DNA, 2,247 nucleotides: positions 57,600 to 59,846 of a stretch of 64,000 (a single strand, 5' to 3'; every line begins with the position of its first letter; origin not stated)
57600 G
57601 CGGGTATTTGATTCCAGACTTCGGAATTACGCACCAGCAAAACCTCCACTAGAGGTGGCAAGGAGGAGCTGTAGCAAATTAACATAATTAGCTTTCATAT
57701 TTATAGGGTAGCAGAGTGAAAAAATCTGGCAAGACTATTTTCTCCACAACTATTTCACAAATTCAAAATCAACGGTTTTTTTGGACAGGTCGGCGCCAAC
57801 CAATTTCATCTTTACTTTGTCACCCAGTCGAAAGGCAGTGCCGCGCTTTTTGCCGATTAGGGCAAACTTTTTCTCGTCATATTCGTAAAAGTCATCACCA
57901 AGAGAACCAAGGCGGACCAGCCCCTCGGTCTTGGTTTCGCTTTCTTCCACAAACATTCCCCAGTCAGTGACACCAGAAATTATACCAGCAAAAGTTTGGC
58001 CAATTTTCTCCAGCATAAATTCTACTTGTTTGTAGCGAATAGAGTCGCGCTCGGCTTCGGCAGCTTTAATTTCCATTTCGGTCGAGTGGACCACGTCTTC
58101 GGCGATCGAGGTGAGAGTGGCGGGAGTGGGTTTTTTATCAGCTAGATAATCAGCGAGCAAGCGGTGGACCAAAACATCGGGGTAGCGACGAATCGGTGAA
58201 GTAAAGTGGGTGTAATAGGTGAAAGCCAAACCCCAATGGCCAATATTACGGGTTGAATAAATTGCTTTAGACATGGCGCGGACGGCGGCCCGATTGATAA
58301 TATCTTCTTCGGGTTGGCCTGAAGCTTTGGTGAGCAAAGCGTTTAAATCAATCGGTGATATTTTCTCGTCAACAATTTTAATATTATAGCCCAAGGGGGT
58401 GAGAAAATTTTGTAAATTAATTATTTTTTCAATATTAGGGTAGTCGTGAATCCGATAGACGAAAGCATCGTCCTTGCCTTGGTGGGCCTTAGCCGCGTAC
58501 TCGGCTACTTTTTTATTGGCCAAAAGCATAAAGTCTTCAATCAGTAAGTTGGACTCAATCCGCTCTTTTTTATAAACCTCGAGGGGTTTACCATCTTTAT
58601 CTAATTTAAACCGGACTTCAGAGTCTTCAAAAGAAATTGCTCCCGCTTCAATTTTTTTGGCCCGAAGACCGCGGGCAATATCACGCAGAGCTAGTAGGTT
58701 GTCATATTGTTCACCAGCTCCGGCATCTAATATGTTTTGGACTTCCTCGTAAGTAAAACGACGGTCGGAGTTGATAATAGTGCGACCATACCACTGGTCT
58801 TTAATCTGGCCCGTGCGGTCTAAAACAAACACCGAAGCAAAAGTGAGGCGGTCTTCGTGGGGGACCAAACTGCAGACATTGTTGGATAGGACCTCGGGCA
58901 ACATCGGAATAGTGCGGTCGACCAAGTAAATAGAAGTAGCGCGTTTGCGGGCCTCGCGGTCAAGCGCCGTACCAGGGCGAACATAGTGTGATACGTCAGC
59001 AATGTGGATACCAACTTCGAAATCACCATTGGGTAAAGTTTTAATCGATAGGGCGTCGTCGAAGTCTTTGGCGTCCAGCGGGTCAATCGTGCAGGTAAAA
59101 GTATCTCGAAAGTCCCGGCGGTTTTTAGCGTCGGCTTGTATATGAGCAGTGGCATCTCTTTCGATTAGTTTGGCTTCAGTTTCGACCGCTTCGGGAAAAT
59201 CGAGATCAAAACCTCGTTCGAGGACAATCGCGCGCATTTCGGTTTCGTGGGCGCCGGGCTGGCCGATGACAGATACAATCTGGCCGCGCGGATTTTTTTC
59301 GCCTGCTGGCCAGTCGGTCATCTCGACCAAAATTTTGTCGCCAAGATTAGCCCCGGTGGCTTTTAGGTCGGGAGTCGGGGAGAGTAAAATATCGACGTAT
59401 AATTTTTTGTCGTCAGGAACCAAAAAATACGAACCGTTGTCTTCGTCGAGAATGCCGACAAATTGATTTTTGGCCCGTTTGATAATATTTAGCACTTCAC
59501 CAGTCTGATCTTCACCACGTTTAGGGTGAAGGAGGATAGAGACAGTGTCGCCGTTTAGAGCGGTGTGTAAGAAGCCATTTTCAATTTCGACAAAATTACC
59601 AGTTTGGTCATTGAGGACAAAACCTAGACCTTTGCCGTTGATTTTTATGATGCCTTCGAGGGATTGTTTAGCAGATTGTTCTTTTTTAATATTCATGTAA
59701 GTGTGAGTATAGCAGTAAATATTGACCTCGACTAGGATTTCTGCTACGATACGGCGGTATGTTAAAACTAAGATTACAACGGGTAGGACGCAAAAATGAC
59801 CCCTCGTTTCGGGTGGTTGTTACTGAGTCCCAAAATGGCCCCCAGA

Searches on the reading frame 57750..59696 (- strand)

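Call 66: search_protein_families(library=pfam, proteins=[window:57750-59696:-], max_evalue=0.00001)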
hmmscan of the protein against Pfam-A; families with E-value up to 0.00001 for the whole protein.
window:57750-59696:- (648 aa): 4 families
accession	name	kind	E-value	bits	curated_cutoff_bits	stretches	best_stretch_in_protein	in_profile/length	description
PF00773.25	RNB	-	3.9e-109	365.3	29.3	1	193-519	1-325/326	RNB domain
PF17876.7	CSD2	-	1.4e-18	67.2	26.2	1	91-168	1-74/74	Cold shock domain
PF17849.7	OB_Dis3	-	3.6e-09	37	22.8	1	119-161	34-76/77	Dis3-like cold-shock domain 2 (CSD2)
PF08206.17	OB_RNB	-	4.1e-07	30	24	0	15-71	1-58/58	Ribonuclease B OB domain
